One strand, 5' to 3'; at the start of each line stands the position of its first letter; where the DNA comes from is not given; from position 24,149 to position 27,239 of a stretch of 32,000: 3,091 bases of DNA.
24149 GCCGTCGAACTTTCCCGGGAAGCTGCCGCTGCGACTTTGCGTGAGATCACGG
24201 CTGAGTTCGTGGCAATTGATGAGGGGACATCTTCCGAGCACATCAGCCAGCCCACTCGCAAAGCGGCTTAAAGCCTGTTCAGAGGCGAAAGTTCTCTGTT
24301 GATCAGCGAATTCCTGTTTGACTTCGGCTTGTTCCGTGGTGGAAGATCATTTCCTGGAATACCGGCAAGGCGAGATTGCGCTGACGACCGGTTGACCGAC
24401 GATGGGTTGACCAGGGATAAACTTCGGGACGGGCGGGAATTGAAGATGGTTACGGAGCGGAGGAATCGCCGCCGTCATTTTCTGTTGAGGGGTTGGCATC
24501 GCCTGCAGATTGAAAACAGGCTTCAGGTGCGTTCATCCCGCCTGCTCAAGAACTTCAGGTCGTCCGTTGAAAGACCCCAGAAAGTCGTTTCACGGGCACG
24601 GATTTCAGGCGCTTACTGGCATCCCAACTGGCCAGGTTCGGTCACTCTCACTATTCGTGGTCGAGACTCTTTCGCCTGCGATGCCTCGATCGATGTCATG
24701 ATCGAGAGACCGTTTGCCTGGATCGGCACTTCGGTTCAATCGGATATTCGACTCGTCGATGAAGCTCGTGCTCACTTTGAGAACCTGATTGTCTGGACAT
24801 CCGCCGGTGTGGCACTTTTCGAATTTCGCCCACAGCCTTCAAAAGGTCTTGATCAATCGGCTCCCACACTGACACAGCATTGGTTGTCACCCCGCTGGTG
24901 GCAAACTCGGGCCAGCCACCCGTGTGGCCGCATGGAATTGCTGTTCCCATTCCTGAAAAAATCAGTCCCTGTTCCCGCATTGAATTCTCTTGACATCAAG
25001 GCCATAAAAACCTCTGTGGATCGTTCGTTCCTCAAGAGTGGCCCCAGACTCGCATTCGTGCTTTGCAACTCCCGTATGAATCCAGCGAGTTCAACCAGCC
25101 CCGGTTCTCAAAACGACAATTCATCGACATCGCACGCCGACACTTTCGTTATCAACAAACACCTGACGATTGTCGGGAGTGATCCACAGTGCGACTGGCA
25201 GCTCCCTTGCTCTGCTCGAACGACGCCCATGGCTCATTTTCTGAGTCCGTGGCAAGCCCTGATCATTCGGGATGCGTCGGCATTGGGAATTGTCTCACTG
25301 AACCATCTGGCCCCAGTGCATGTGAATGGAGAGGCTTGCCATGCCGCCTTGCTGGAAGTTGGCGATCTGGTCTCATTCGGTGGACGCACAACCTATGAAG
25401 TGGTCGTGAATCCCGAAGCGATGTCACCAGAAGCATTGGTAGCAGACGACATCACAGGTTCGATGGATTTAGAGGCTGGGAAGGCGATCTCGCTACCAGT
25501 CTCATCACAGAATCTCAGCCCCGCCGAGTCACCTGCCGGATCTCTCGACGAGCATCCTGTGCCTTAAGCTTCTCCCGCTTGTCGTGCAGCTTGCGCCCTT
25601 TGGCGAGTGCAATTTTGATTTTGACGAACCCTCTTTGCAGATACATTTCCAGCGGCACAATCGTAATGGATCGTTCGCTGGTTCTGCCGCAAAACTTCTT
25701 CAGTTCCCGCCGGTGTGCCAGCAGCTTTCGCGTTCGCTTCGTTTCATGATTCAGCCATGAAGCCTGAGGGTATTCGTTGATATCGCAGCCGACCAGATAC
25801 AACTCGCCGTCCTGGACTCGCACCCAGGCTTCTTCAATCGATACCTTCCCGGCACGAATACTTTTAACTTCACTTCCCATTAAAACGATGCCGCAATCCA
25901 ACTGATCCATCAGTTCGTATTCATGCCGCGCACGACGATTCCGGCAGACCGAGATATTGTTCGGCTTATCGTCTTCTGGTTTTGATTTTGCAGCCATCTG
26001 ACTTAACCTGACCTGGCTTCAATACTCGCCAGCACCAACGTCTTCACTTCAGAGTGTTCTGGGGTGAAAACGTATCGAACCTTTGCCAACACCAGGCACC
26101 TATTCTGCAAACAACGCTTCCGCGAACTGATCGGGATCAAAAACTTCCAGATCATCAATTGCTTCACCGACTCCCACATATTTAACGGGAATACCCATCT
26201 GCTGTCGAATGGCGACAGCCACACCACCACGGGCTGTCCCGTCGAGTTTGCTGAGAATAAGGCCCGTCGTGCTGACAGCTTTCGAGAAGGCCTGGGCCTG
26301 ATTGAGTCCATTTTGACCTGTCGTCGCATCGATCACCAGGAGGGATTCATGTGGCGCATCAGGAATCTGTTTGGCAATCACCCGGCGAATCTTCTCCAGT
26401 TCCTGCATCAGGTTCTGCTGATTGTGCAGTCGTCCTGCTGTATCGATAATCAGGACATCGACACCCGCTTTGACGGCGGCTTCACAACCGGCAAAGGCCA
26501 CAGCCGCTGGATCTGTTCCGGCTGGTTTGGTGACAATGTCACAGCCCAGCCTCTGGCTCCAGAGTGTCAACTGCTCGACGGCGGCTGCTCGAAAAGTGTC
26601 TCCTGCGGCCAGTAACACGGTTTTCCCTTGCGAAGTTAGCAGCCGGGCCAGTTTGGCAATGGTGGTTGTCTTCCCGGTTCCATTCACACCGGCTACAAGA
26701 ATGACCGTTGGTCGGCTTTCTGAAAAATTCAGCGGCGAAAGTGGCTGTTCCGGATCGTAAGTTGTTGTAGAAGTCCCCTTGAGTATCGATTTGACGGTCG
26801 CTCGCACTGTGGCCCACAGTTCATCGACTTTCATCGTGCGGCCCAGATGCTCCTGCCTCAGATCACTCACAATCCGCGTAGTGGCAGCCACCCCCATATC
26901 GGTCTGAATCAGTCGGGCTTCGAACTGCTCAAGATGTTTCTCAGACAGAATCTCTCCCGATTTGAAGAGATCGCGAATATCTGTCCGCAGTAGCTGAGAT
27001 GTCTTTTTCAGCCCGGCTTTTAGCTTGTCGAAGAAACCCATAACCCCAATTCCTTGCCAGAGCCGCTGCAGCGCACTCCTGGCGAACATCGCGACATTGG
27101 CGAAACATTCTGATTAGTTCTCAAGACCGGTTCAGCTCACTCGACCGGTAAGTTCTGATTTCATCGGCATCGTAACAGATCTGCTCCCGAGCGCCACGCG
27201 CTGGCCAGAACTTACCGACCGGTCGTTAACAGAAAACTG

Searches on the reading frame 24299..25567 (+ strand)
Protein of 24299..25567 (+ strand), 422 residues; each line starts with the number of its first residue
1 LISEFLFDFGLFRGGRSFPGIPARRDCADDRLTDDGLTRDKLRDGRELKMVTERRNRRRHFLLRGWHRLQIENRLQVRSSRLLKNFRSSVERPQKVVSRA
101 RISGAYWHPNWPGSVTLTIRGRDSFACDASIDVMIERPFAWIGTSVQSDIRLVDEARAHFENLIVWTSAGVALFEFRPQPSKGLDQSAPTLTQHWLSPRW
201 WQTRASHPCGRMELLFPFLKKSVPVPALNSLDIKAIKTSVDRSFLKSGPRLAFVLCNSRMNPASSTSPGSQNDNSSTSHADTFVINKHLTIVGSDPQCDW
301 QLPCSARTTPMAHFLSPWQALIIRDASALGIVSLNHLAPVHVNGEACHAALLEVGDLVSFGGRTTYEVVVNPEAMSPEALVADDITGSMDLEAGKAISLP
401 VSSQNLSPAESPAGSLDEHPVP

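Call 85: search_protein_families(library=pfam, proteins=[window:24299-25567:+], max_evalue=0.001)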
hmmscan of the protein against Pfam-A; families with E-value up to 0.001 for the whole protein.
window:24299-25567:+ (422 aa): 1 family
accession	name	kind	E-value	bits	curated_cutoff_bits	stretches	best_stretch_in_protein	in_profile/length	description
PF00498.31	FHA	-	0.00018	22.3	20.7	1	290-361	1-67/67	FHA domain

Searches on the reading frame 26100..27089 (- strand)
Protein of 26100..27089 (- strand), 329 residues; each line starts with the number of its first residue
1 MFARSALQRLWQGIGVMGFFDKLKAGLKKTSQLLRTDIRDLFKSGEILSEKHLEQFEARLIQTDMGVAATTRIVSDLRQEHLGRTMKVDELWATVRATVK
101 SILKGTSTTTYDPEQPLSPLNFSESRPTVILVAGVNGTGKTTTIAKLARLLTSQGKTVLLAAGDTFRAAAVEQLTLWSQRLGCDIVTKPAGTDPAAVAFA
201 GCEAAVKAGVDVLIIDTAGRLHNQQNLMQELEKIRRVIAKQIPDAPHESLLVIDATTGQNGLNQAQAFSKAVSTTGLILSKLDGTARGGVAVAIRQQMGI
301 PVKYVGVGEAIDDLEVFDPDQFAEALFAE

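Call 11: find_related_loci(query=window:26100-27089:-, collection=genome_contigs, flank=10000)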
Query window:26100-27089:- (329 aa) in genome_contigs; peptide patterns used: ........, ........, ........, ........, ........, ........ (x = any residue, [..] = any of these).
600 stretches matched a pattern (row limit reached: there are more); 509 encode a relative of the query (tblastn E <= 1e-3); the best 80 are kept; 80 distinct loci.
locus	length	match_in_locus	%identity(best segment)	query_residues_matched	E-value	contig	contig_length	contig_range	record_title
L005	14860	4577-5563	100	1-329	0e+0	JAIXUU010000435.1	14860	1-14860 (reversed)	MAG: Planctomyces sp. isolate D1_MAG_00040 pond_D1_MAG_00040_000000000189, whole genome shotgun sequence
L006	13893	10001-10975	74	5-329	1e-162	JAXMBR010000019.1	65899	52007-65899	MAG: Planctomycetaceae bacterium isolate STL-PLA41 C1.145.fa-19, whole genome shotgun sequence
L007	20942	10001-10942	74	16-329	2e-159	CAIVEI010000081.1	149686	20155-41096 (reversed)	MAG: uncultured Schlesneria sp. isolate AM-lipid-02-D2_bin-1310 genome assembly, contig: bin-1310:081/211, whole genome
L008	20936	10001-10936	71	16-327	3e-154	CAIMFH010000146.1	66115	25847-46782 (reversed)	MAG: uncultured Schlesneria sp. isolate Umea_bin-10000 genome assembly, contig: bin-10000:146/204, whole genome shotgun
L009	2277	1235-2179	70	14-328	2e-160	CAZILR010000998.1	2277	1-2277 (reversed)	MAG TPA_asm: uncultured Planctomyces sp. isolate SRP302895_co1_459 genome assembly, contig: NODE_115139_length_2277_cov_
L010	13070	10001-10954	69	11-328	3e-150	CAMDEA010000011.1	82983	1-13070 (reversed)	MAG: Planctomyces sp. SH-PL62 isolate MaH-09apr19-81 genome assembly, contig: MaH-09apr19-C460, whole genome shotgun seq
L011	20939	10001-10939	70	16-328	2e-149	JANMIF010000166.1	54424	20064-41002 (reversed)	MAG: Planctomyces sp. isolate OTE_70_metabat_124 OTE_70_k141_4662340, whole genome shotgun sequence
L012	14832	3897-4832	69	17-328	1e-148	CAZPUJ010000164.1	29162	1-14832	MAG TPA_asm: uncultured Planctomycetaceae bacterium isolate binchicken_co165_362 genome assembly, contig: k141_2229140,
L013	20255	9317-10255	70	16-328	2e-148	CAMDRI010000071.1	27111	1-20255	MAG: Candidatus Kuenenia stuttgartiensis isolate TH-11nov19-78 genome assembly, contig: TH-11nov19-C4214, whole genome s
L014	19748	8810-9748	68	17-329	8e-148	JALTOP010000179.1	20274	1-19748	MAG: Planctomycetaceae bacterium isolate S139_metabat2_scaf2bin.267 S139_NODE_2022_length_20274_cov_1.574428, whole geno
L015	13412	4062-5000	68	17-329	7e-148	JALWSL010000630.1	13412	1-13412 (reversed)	MAG: Planctomycetaceae bacterium isolate M2_metabat2_scaf2bin.068 M2_NODE_5729_length_13412_cov_2.140384, whole genome s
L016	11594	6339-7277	70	16-328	6e-148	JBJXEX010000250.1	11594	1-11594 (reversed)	MAG: Planctomycetaceae bacterium isolate F1F2.bin.94 k127_8477502, whole genome shotgun sequence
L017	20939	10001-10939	67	17-329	9e-147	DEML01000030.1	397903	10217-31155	MAG TPA_asm: Planctomycetaceae bacterium UBA2671 UBA2671_contig_468, whole genome shotgun sequence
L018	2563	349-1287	68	17-329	1e-155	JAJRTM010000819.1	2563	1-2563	MAG: Planctomycetota bacterium isolate Dive96_bin1.64 k141_4435091, whole genome shotgun sequence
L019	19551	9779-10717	68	16-328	2e-146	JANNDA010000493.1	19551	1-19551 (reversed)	MAG: Planctomyces sp. isolate OTE_78_metabat_10 OTE_78_k141_1018285, whole genome shotgun sequence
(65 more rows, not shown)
